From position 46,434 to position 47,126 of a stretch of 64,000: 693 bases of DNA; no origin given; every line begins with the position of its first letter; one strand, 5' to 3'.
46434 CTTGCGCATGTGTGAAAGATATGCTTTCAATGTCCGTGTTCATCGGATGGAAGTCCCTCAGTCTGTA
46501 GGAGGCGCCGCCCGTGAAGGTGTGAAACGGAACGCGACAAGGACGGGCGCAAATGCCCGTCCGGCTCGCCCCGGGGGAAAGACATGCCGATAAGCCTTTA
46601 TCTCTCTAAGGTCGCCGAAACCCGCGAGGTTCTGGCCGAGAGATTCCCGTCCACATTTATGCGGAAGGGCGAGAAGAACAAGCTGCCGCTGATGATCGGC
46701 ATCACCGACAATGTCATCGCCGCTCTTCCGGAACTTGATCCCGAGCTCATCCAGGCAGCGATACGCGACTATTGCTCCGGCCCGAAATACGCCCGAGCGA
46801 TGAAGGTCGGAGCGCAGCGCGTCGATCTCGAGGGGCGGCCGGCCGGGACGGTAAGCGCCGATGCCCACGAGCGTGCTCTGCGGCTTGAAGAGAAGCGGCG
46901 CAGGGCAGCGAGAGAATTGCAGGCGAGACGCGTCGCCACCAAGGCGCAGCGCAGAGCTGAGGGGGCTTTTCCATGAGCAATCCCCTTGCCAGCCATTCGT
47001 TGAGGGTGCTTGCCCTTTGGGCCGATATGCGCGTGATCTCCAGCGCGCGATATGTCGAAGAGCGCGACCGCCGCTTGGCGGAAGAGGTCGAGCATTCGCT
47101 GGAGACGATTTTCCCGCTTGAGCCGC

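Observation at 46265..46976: Candidate sRNA (promoter to strong terminator, no ORF) immediately upstream of an element-encoded ProQ/FinO-family RNA chaperone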

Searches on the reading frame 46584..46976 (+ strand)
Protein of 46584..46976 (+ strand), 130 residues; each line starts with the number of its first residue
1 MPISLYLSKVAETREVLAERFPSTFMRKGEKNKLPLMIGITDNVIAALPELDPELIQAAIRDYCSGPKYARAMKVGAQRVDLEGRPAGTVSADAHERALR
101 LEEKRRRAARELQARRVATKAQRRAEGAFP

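Call 6: search_protein_families(library=pfam, proteins=[window:46584-46976:+], max_evalue=0.01)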
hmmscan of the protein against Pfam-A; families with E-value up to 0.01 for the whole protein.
window:46584-46976:+ (130 aa): 1 family
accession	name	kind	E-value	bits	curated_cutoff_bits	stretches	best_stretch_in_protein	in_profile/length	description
PF04352.18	ProQ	-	6.6e-22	78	27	1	9-111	3-105/109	ProQ/FINO family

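Call 9: find_related_loci(query=window:46584-46973:+, collection=genome_contigs, flank=3000)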
Query window:46584-46973:+ (130 aa) in genome_contigs; peptide patterns used: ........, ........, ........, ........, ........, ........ (x = any residue, [..] = any of these).
296 stretches matched a pattern, but none encodes a relative of the query by tblastn (E <= 1e-3).

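Call 10: find_homologous_proteins(query=window:46584-46973:+)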
Query window:46584-46973:+ (130 aa): 4 proteins with E <= 0.001 among 406 candidates.
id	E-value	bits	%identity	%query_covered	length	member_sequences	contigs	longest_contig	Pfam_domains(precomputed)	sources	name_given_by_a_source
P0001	7.6e-76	269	100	100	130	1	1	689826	PF04352.19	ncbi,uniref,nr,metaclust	ncbi:hypothetical protein MPL3356_60604 [Mesorhizobium plurifarium]|uniref:ProQ/FinO domain-containi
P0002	9.1e-64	231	85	100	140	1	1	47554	PF04352.19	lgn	-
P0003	5.5e-39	151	60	96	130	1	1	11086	PF04352.19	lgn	-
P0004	1.2e-31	127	55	88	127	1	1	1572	PF04352.19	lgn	-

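Call 13: find_encoding_contigs(protein=P0002, flank=4000)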
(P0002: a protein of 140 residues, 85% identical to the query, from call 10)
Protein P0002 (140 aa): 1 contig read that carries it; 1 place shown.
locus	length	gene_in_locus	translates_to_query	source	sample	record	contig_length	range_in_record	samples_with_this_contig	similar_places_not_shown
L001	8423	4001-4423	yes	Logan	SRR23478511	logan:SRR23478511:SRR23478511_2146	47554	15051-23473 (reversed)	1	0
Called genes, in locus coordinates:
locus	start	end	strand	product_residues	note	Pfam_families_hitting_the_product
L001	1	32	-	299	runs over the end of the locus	PF04542:Sigma70_r2, PF04545:Sigma70_r4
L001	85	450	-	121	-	-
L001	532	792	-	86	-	PF00550:PP-binding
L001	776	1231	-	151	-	-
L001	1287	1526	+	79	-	-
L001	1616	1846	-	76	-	PF15943:YdaS_toxin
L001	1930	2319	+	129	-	PF01381:HTH_3 (faint)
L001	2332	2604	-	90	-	PF03869:Arc (weak)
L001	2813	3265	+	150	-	-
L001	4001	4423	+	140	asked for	PF04352:ProQ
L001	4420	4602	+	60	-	-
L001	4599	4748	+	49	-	-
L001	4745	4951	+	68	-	-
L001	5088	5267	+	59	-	-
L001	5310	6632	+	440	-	PF13476:AAA_23 (weak)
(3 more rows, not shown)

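Call 14: find_encoding_contigs(protein=P0003, flank=4000)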
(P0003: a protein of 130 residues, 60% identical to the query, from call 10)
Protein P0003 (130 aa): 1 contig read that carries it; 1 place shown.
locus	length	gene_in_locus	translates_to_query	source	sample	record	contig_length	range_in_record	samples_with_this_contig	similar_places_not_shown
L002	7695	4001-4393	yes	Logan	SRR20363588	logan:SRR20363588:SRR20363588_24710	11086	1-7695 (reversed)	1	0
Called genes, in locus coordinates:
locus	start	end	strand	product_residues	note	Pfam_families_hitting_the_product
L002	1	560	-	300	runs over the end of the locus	PF01145:Band_7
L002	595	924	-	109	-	PF00550:PP-binding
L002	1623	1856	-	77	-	PF15943:YdaS_toxin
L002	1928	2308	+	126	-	PF01381:HTH_3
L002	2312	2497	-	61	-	-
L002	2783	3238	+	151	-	-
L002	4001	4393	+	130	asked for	PF04352:ProQ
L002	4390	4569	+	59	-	-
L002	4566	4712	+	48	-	-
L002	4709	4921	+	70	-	-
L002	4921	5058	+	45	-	-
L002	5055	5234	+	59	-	-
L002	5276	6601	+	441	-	PF13476:AAA_23 (weak)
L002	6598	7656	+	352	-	PF12684:DUF3799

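Call 15: find_encoding_contigs(protein=P0004, flank=4000)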
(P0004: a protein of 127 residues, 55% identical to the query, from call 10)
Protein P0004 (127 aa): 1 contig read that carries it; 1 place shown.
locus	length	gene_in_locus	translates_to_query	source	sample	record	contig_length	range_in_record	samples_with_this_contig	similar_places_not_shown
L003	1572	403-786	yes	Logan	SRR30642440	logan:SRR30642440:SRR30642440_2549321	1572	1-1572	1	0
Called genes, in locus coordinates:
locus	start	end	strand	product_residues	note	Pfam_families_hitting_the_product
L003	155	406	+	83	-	PF00550:PP-binding (faint)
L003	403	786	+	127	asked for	PF04352:ProQ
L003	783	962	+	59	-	-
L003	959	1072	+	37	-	-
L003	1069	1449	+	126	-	PF24875:DUF7736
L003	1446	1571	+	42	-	?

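Call 37: find_related_loci(query=A4, collection=viral_contigs, flank=3000)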
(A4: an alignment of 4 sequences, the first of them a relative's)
Query A4 (130 aa) in viral_contigs; peptide patterns used: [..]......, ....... (x = any residue, [..] = any of these).
48 stretches matched a pattern; 1 encode a relative of the query (tblastn E <= 1e-3); 1 distinct loci.
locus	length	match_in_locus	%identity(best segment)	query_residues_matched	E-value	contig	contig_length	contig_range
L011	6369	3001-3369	45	2-123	3e-30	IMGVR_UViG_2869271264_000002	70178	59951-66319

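Call 53: search_protein_families(library=phrogs, proteins=[window:46584-46976:+], max_evalue=0.001)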
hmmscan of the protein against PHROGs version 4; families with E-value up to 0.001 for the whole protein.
window:46584-46976:+ (130 aa): 1 family
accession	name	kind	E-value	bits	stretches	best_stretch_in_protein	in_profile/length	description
phrog_21591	-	unknown function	8e-13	49.4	1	17-115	49-148/150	-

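Call 69: search_solved_structures(query=A4, max_evalue=0.01, show_alignments=3)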
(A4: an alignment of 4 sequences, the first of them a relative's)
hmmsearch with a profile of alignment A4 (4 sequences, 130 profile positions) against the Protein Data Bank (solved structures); distinct sequences matched with E-value up to 0.01: 7.
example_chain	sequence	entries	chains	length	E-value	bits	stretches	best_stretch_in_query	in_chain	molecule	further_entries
5nb9_A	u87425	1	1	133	2.3e-15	59.5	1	15-110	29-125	RNA chaperone ProQ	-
3mw6_A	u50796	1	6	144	7.1e-13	51.5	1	34-102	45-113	uncharacterized protein NMB1681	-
6s10_A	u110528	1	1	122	1.6e-12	50.3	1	16-110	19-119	RNA chaperone ProQ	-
7rgu_A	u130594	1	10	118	2.2e-06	30.5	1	17-105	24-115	Repressor of competence, RNA Chaperone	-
7rgs_A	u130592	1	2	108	2.3e-06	30.4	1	17-106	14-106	Repressor of competence, RNA Chaperone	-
7rgt_A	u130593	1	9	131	3e-06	30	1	17-105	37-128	Repressor of competence, RNA Chaperone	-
1dvo_A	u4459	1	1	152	0.00012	24.9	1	36-110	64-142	FERTILITY INHIBITION PROTEIN O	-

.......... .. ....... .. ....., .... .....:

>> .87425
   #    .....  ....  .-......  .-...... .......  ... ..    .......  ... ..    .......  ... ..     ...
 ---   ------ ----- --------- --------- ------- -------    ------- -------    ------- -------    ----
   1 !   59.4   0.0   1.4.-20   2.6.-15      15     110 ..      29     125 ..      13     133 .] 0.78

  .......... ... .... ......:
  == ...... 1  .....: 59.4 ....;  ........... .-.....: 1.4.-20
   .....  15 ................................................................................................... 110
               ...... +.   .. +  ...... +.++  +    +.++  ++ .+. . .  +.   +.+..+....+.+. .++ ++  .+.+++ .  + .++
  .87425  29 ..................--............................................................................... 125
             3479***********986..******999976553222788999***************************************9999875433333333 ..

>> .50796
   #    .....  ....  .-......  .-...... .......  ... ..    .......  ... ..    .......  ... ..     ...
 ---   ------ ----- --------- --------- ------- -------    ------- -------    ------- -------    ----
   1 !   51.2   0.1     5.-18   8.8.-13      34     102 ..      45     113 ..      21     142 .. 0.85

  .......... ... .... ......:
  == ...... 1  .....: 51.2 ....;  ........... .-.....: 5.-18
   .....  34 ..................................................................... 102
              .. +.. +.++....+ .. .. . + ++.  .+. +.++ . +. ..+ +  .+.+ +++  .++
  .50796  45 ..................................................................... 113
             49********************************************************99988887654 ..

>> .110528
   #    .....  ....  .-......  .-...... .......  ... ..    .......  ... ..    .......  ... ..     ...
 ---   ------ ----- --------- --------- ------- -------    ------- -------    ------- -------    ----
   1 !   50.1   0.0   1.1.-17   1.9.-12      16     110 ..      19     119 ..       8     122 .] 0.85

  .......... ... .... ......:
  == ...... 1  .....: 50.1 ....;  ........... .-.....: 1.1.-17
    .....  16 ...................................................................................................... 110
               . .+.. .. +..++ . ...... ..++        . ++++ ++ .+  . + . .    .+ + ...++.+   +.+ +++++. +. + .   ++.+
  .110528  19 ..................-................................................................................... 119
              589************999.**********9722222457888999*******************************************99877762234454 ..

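Call 88: search_protein_families(library=padloc, proteins=[window:46584-46976:+, L011:1555-2004:+], max_evalue=0.01)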
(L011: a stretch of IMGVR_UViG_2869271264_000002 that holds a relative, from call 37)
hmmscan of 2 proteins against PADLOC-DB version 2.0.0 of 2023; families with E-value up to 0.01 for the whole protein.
window:46584-46976:+ (130 aa): 0 families

L011:1555-2004:+ (149 aa): 0 families

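Call 89: search_protein_families(library=ncbifam, proteins=[window:46584-46976:+], max_evalue=0.01)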
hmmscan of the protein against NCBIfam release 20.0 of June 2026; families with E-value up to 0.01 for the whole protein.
window:46584-46976:+ (130 aa): 2 families
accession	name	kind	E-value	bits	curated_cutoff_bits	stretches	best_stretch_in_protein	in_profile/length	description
NF003434.0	PRK04950.1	equivalog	2.4e-15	57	127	1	12-123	9-121/205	RNA chaperone ProQ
NF010317.0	PRK13754.1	subfamily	9.2e-06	25.6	136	1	56-117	120-182/186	fertility inhibition protein FinO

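Call 91: find_homologous_proteins(query=A9, max_evalue=1e-10)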
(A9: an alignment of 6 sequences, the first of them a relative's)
Query A9 (6 sequences) (130 aa, profile of the alignment): 1284 proteins with E <= 1e-10 among 8000 candidates; the best 120 are listed.
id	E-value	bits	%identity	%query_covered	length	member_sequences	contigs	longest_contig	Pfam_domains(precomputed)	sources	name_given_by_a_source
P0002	2.2e-60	220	85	100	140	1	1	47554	PF04352.19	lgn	-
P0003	1.2e-59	218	60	96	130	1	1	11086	PF04352.19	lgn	-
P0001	2.3e-59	217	100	100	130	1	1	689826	PF04352.19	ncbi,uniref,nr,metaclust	ncbi:hypothetical protein MPL3356_60604 [Mesorhizobium plurifarium]|uniref:ProQ/FinO domain-containi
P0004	1.3e-56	208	55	88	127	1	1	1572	PF04352.19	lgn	-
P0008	9.5e-56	205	52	72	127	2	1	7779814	PF04352.19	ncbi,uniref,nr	ncbi:ProQ/FinO family protein [Mesorhizobium sp. M1B.F.Ca.ET.045.04.1.1]|uniref:ProQ/FinO family pro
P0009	3.6e-55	203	44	88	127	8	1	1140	PF04352.19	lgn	-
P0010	1.5e-54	201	46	88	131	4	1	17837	PF04352.19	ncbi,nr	ncbi:MAG: hypothetical protein EOS58_31700 [Mesorhizobium sp.]|nr:MAG: hypothetical protein EOS58_31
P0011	1.6e-54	201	47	85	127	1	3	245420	PF04352.19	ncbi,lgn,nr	ncbi:MAG: hypothetical protein E5W82_10305 [Mesorhizobium sp.]|nr:MAG: hypothetical protein E5W82_10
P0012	2.5e-53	197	49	75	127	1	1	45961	PF04352.19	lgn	-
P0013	1.5e-51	191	55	93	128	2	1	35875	PF04352.19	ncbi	-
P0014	1.8e-48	181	48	77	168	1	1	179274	PF04352.19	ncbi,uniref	ncbi:ProQ/FinO family protein [Mesorhizobium sp. M0189]|uniref:ProQ/FinO family protein n=1 Tax=Meso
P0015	2.3e-48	181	56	79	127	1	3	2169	PF04352.19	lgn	-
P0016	7.9e-48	179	58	66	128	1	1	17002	PF04352.19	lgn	-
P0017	3.9e-42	161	57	67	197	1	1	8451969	PF04352.19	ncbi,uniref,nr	ncbi:hypothetical protein MesoLjLc_51710 [Mesorhizobium sp. L-8-10]|uniref:ProQ/FinO family protein 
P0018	3.0e-41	158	43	89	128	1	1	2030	PF04352.19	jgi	jgi:ProP effector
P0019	2.1e-36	142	49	82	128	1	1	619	PF04352.19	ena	-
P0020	2.2e-35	139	46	79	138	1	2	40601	PF04352.19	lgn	-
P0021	2.7e-35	139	49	66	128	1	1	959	PF04352.19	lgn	-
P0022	1.0e-33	134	52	64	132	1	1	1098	PF04352.19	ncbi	-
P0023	1.9e-28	117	44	79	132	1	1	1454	PF04352.19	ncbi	-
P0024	6.0e-26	109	41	85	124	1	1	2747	PF04352.19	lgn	-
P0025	2.6e-25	106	46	85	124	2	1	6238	PF04352.19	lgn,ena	-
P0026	1.1e-24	104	50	69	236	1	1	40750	PF04352.19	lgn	-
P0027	1.8e-23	101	44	85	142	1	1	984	PF04352.19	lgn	-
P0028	2.6e-23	100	49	69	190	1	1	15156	PF04352.19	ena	-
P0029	3.5e-23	100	52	64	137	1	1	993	PF04352.19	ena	-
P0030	5.6e-23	99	49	59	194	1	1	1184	PF04352.19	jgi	jgi:hypothetical protein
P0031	8.6e-23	98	47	65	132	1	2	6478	PF04352.19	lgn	-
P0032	3.6e-22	96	47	60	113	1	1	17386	PF04352.19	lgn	-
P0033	6.6e-22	95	49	67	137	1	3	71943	PF04352.19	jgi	jgi:ProP effector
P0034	9.1e-22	95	48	69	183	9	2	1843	PF04352.19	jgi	jgi:sRNA-binding protein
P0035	1.2e-21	95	53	69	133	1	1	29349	PF04352.19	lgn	-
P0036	1.4e-21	94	47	62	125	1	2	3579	PF04352.19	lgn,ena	-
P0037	2.0e-21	94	45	68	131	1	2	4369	PF04352.19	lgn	-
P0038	3.7e-21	93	41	80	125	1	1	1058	PF04352.19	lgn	-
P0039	3.8e-21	93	43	72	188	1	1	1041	PF04352.19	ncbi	-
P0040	1.7e-20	91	35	87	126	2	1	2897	PF04352.19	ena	-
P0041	1.8e-20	91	46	58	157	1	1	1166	PF04352.19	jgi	jgi:ProP effector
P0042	2.1e-20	91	44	67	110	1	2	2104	PF04352.19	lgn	-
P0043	2.2e-20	91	46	61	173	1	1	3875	PF04352.19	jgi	jgi:ProP effector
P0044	2.7e-20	90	43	88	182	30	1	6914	PF04352.19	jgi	jgi:ProP effector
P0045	3.9e-20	90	43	71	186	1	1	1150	PF04352.19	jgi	jgi:ProP effector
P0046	4.7e-20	89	45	65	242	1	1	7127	PF04352.19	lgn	-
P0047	9.8e-20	88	47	62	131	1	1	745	PF04352.19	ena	-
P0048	1.6e-19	88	45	71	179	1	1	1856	PF04352.19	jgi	jgi:hypothetical protein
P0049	2.0e-19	87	45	63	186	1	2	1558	PF04352.19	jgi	jgi:sRNA-binding protein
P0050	2.1e-19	87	41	85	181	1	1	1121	PF04352.19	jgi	jgi:ProP effector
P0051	2.2e-19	87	45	71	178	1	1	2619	PF04352.19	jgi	jgi:ProP effector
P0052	2.7e-19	87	41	63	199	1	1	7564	PF04352.19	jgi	jgi:hypothetical protein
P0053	2.8e-19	87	47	67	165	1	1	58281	PF04352.19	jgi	jgi:sRNA-binding protein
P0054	3.5e-19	87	43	77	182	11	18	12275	PF04352.19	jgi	jgi:sRNA-binding protein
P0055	3.6e-19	87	45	63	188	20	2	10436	PF04352.19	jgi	jgi:sRNA-binding protein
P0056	3.9e-19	87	43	71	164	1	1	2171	PF04352.19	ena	-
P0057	4.5e-19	86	40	81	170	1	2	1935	PF04352.19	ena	-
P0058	5.1e-19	86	43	77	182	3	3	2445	PF04352.19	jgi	jgi:ProP effector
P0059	5.6e-19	86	43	65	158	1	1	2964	PF04352.19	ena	-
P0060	6.7e-19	86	44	62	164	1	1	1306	PF04352.19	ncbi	-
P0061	7.0e-19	86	45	58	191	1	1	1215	PF04352.19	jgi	jgi:sRNA-binding protein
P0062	8.6e-19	85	43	71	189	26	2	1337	PF04352.19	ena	-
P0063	9.7e-19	85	43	63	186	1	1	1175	PF04352.19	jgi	jgi:sRNA-binding protein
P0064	1.0e-18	85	43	63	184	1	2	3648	PF04352.19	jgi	jgi:sRNA-binding protein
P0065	1.1e-18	85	45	65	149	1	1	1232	PF04352.19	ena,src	-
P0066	1.2e-18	85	44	62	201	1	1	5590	PF04352.19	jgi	jgi:RNA chaperone ProQ/FINO-like protein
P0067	1.6e-18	85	38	88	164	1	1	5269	PF04352.19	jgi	jgi:ProP effector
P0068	1.6e-18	85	43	77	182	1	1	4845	PF04352.19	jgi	jgi:sRNA-binding protein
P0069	1.6e-18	85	43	68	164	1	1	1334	PF04352.19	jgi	jgi:sRNA-binding protein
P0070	1.7e-18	84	45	58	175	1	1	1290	PF04352.19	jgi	jgi:sRNA-binding protein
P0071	1.7e-18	84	41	63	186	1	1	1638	PF04352.19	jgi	jgi:sRNA-binding protein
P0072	1.9e-18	84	39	69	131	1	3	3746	PF04352.19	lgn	-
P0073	1.9e-18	84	40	78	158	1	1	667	PF04352.19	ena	-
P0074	2.2e-18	84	42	82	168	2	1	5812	PF04352.19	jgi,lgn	jgi:ProP effector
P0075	2.4e-18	84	46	64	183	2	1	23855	PF04352.19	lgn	-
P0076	2.5e-18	84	37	83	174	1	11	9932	PF04352.19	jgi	jgi:sRNA-binding protein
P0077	2.6e-18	84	41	84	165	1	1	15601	PF04352.19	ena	-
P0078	3.6e-18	83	43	63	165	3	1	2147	PF04352.19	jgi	-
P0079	3.8e-18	83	42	71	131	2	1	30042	PF04352.19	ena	-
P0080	4.0e-18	83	42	78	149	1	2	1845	PF04352.19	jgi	jgi:ProP effector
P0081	4.1e-18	83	37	85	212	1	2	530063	PF04352.19,PF17516.9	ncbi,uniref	ncbi:RNA chaperone ProQ [Corallincola platygyrae]|uniref:RNA chaperone ProQ n=1 Tax=Corallincola pla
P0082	4.1e-18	83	44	62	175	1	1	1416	PF04352.19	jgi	jgi:ProP effector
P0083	4.4e-18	83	43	63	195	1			PF04352.19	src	-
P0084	5.3e-18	83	40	85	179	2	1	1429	PF04352.19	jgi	jgi:ProP effector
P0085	6.2e-18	83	43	63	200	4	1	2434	PF04352.19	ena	-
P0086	6.4e-18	83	42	71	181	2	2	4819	PF04352.19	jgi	jgi:sRNA-binding protein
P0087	6.6e-18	83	42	75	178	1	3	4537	PF04352.19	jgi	jgi:ProP effector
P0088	7.9e-18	82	43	68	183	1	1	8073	PF04352.19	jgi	jgi:ProP effector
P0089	8.0e-18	82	44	65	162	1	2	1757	PF04352.19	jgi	jgi:ProP effector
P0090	8.3e-18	82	42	71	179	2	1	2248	PF04352.19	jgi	jgi:sRNA-binding protein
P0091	8.9e-18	82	40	75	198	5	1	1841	PF04352.19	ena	-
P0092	8.9e-18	82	39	85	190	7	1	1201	PF04352.19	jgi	jgi:ProP effector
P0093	9.8e-18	82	39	79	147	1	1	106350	PF04352.19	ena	-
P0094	1.0e-17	82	37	85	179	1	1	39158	PF04352.19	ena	-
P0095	1.2e-17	82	43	67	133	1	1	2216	PF04352.19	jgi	jgi:ProP effector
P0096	1.2e-17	82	42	71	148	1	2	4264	PF04352.19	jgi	jgi:ProP effector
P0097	1.2e-17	82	43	58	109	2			PF04352.19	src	-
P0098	1.3e-17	82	44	69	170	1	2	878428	PF04352.19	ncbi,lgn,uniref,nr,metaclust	ncbi:ProQ/FINO family protein [Azospirillum thiophilum]|uniref:ProQ/FINO family protein n=1 Tax=Azos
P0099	1.3e-17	82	42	70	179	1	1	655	PF04352.19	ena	-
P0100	1.3e-17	82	47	61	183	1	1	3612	PF04352.19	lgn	-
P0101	1.3e-17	82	43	70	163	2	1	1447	PF04352.19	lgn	-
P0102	1.3e-17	82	41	78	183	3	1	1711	PF04352.19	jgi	jgi:sRNA-binding protein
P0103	1.3e-17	82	43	63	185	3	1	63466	PF04352.19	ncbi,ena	-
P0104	1.4e-17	81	40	85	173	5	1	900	PF04352.19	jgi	jgi:ProP effector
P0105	1.6e-17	81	42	75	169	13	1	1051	PF04352.19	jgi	jgi:ProP effector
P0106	1.7e-17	81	41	78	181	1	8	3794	PF04352.19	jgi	jgi:sRNA-binding protein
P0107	1.8e-17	81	40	78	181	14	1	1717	PF04352.19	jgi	jgi:sRNA-binding protein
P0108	1.9e-17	81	44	60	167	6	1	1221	PF04352.19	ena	-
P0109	2.0e-17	81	36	88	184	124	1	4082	PF04352.19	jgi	jgi:ProP effector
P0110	2.4e-17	81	40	61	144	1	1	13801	PF04352.19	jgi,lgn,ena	-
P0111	2.4e-17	81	39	77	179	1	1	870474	PF04352.19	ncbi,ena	-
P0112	2.4e-17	81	44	59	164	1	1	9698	PF04352.19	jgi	-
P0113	2.6e-17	81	42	58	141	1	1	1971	PF04352.19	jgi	jgi:sRNA-binding protein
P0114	2.7e-17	81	36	92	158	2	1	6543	PF04352.19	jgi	jgi:ProP effector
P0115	3.0e-17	80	42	65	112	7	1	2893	PF04352.19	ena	-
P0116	3.1e-17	80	41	78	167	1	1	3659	PF04352.19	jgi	jgi:ProP effector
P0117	3.3e-17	80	44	67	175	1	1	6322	PF04352.19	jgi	jgi:ProP effector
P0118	3.5e-17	80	37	88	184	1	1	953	PF04352.19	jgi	jgi:sRNA-binding protein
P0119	3.6e-17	80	43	68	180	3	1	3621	PF04352.19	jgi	-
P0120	3.6e-17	80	47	66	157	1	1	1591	PF04352.19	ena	-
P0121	3.8e-17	80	38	92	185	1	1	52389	PF04352.19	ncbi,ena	-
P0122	4.0e-17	80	42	74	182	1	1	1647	PF04352.19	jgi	jgi:ProP effector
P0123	4.2e-17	80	46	66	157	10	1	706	PF04352.19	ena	-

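Call 92: find_encoding_contigs(protein=P0013, flank=4000, max_places=3)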
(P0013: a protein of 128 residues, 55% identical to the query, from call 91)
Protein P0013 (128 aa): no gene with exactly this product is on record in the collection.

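Call 93: find_encoding_contigs(protein=P0016, flank=4000, max_places=3)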
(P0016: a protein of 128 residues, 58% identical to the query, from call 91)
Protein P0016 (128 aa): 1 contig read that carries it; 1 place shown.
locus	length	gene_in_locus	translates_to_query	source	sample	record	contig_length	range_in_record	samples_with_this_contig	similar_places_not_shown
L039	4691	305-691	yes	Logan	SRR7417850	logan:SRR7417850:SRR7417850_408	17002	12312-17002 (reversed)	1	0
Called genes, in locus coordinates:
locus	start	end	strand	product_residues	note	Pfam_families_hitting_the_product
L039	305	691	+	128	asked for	PF04352:ProQ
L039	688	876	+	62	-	-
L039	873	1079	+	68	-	-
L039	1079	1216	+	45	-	-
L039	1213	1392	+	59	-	-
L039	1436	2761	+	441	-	PF13476:AAA_23 (weak)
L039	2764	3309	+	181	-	PF13392:HNH_3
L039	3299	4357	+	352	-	PF12684:DUF3799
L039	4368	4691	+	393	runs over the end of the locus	PF03837:RecT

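Call 94: find_encoding_contigs(protein=P0008, flank=4000, max_places=3)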
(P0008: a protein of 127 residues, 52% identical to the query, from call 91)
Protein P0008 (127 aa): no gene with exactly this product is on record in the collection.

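Call 98: find_encoding_contigs(protein=P0012, flank=4000, max_places=3)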
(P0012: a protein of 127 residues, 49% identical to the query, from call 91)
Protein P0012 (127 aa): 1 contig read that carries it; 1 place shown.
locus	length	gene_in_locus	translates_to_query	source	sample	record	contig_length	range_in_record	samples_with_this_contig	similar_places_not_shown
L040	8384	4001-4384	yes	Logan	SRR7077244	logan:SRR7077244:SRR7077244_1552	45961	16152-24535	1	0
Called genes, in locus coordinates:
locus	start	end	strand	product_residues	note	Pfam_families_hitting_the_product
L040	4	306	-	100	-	-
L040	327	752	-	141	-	-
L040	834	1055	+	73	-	-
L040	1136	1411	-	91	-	PF01381:HTH_3 (weak)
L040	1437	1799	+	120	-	-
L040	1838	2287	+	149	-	-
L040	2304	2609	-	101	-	PF01844:HNH (weak)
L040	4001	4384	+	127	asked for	PF04352:ProQ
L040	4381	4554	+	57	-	-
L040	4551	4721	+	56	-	-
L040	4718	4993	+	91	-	-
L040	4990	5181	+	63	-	-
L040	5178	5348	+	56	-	-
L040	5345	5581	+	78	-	-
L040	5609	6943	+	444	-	PF02463:SMC_N (weak), PF13476:AAA_23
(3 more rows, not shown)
